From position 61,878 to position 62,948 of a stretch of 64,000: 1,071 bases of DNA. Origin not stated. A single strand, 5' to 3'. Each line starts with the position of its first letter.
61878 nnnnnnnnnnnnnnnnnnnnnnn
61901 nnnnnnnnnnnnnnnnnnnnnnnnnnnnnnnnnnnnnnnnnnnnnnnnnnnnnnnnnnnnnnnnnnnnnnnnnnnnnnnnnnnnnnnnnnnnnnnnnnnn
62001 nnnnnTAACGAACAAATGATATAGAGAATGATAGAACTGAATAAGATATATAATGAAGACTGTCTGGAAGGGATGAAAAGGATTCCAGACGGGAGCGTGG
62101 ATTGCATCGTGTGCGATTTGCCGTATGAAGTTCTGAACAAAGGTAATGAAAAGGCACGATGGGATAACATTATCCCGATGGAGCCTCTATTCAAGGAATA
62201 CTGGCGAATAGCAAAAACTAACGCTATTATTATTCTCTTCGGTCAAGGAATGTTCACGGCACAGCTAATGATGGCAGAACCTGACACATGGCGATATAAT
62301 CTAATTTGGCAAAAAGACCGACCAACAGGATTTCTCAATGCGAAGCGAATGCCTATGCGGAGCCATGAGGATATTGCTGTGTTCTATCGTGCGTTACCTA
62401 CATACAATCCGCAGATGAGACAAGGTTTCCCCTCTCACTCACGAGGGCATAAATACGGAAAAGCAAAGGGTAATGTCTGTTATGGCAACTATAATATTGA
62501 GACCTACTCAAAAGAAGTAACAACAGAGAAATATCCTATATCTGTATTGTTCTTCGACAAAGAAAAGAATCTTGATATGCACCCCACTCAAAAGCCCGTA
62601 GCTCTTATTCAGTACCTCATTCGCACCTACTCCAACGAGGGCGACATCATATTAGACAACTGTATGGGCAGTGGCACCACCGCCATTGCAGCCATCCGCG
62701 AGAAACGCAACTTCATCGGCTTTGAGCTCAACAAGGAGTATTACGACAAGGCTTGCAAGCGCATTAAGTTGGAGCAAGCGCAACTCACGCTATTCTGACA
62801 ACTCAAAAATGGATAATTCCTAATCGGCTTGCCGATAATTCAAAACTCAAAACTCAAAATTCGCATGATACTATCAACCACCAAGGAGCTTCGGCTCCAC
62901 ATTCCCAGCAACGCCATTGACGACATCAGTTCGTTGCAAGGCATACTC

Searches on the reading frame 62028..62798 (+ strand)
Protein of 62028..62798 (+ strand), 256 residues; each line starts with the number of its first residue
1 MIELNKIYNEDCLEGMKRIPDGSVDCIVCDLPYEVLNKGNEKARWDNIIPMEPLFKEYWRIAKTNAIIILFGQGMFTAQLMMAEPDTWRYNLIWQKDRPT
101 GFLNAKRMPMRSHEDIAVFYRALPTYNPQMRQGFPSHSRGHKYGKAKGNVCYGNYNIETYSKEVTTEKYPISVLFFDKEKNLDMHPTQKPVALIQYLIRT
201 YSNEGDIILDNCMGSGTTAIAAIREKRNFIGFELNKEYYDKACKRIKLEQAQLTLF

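Call 13: search_protein_families(library=pfam, proteins=[window:62028-62798:+], max_evalue=0.01)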
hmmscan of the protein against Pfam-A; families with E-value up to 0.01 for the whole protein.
window:62028-62798:+ (256 aa): 1 family
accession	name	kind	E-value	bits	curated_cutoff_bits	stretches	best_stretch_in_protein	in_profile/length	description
PF01555.25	N6_N4_Mtase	-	3.5e-32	112.6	26.7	1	24-242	1-219/221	DNA methylase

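Call 19: find_encoding_contigs(protein=window:62028-62798:+, flank=10000, max_places=6)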
Protein window:62028-62798:+ (256 aa): 4 contigs read that carry it; 4 places shown.
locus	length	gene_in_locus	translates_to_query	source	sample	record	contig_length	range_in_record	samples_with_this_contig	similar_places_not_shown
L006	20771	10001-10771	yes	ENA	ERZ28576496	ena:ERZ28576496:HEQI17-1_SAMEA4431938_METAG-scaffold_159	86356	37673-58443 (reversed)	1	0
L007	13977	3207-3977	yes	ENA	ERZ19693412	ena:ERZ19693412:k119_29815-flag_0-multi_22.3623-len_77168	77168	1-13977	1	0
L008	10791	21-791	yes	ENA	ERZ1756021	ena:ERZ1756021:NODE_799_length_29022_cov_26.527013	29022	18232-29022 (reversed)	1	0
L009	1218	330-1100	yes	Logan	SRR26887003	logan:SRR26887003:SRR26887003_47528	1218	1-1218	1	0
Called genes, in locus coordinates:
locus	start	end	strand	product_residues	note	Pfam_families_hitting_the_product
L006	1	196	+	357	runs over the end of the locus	-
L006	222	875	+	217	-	-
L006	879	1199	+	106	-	-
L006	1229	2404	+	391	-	PF01139:RtcB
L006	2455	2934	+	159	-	PF09643:YopX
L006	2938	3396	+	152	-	-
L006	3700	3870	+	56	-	-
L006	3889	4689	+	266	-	-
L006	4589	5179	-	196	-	-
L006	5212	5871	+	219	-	-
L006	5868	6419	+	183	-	-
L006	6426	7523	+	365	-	-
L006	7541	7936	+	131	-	-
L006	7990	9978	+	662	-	-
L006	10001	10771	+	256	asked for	PF01555:N6_N4_Mtase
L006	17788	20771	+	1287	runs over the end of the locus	-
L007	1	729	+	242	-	?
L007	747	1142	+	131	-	-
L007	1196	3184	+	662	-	-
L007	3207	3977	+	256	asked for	PF01555:N6_N4_Mtase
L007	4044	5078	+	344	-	PF20459:DUF6712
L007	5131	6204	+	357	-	-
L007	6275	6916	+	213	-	-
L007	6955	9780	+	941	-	-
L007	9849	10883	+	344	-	-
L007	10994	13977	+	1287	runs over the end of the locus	-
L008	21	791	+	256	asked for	PF01555:N6_N4_Mtase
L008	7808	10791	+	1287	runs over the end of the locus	-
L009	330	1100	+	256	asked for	PF01555:N6_N4_Mtase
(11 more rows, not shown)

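Call 27: find_related_loci(query=L007:10994-13977:+, collection=viral_contigs, flank=10000)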
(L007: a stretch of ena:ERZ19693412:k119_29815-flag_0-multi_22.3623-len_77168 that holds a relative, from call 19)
Query L007:10994-13977:+ (994 aa) in viral_contigs; peptide patterns used: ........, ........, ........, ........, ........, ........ (x = any residue, [..] = any of these).
6 stretches matched a pattern, but none encodes a relative of the query by tblastn (E <= 1e-3).

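Call 29: find_homologous_proteins(query=L007:10994-13977:+, max_evalue=1e-20)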
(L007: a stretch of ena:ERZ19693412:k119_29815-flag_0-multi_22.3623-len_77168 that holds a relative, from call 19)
Query L007:10994-13977:+ (994 aa): 2179 proteins with E <= 1e-20 among 8000 candidates; the best 120 are listed.
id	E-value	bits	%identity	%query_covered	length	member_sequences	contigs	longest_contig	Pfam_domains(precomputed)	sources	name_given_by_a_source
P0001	0.0e+0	2200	98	100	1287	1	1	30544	-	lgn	-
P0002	0.0e+0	2195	97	100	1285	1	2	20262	-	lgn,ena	-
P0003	0.0e+0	2192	97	100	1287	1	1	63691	-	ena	-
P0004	0.0e+0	2186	97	100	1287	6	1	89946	-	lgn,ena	-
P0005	0.0e+0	2172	97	100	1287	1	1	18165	-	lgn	-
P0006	0.0e+0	2167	96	100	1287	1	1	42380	-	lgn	-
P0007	0.0e+0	2166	96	100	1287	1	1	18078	-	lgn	-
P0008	0.0e+0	2163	96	100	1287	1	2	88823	-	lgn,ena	-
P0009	0.0e+0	2161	96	100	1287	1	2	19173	-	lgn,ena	-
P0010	0.0e+0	2160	96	100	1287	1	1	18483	-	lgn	-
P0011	0.0e+0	2159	96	100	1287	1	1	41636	-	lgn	-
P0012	0.0e+0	2158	96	100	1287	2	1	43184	-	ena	-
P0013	0.0e+0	2153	96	100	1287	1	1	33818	-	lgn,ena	-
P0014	0.0e+0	2152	96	100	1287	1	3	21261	-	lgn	-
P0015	0.0e+0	2150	95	100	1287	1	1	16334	-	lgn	-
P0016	0.0e+0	2146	95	100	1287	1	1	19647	-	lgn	-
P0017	0.0e+0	2140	95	100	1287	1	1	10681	-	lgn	-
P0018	0.0e+0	2140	95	100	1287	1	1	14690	-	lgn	-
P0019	0.0e+0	2138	94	100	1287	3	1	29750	-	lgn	-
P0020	0.0e+0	2137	95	100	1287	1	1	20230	-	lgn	-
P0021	0.0e+0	2137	95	100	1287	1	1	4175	-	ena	-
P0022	0.0e+0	2135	95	100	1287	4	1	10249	-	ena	-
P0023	0.0e+0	2130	95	100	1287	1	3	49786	-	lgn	-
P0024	0.0e+0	2130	95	100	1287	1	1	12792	-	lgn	-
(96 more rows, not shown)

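Call 30: find_encoding_contigs(protein=P0004, flank=10000, max_places=3)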
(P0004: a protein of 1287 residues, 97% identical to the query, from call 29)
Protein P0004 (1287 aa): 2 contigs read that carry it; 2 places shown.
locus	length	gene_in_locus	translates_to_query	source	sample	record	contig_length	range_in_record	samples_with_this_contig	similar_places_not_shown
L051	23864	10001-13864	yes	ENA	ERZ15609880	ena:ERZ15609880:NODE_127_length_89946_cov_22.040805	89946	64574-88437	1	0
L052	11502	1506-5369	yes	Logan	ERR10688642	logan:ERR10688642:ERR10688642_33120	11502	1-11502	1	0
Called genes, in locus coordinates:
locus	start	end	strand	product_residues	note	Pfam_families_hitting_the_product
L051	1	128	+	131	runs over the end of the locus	-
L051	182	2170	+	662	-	-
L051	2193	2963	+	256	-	PF01555:N6_N4_Mtase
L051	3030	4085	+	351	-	PF20459:DUF6712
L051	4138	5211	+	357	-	-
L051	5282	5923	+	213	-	-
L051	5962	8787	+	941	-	-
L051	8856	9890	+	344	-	-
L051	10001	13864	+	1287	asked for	-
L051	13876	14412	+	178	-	-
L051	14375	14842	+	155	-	PF18925:DUF5675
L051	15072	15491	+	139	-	-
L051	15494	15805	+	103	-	-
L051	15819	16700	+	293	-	-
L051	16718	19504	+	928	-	-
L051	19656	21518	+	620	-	-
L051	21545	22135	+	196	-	-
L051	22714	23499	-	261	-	-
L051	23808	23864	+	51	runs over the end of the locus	-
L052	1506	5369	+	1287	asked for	-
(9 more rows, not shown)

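Call 62: search_protein_families(library=pfam, proteins=[L051:15819-16700:+, L051:22714-23499:-, L051:13876-14412:+], max_evalue=0.01)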
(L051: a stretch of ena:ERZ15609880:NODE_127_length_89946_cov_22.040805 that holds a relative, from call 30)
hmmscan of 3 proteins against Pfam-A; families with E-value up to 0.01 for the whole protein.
L051:15819-16700:+ (293 aa): 0 families

L051:22714-23499:- (261 aa): 0 families

L051:13876-14412:+ (178 aa): 0 families

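Call 87: search_protein_families(library=phrogs, proteins=[L051:4138-5211:+, L051:5282-5923:+, L051:5962-8787:+, L051:8856-9890:+, L051:10001-13864:+, L051:15819-16700:+, L051:16718-19504:+, L051:19656-21518:+, L051:22714-23499:-], max_evalue=0.001)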
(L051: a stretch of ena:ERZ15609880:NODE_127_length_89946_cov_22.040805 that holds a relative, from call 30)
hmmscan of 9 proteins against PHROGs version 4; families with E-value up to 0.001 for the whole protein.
L051:4138-5211:+ (357 aa): 0 families

L051:5282-5923:+ (213 aa): 0 families

L051:5962-8787:+ (941 aa): 0 families

L051:8856-9890:+ (344 aa): 0 families

L051:10001-13864:+ (1287 aa): 2 families
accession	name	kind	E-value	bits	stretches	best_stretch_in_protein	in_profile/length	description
phrog_17422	-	unknown function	1.8e-21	76.8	1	223-413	503-695/961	-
phrog_1775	-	head and packaging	0.00026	19.6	1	875-1042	859-990/1609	minor head protein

L051:15819-16700:+ (293 aa): 3 families
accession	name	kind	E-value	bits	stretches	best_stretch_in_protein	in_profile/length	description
phrog_17134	-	unknown function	7e-10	38.6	1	138-267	255-392/739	-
phrog_23208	-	head and packaging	5.5e-09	35.7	1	138-270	171-302/840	virion structural protein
phrog_21457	-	unknown function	0.00054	20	1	182-232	135-185/435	-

L051:16718-19504:+ (928 aa): 1 family
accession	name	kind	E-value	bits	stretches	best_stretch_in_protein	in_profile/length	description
phrog_20680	-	unknown function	1.1e-08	35.9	1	1-123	1-122/253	-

L051:19656-21518:+ (620 aa): 2 families
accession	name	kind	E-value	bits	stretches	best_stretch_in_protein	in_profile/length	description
phrog_1423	-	DNA, RNA and nucleotide metabolism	4.6e-32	112.1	1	67-506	8-448/1040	Reverse transcriptase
phrog_2825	-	DNA, RNA and nucleotide metabolism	0.00018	21.8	1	318-385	114-182/336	polymerase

L051:22714-23499:- (261 aa): 0 families
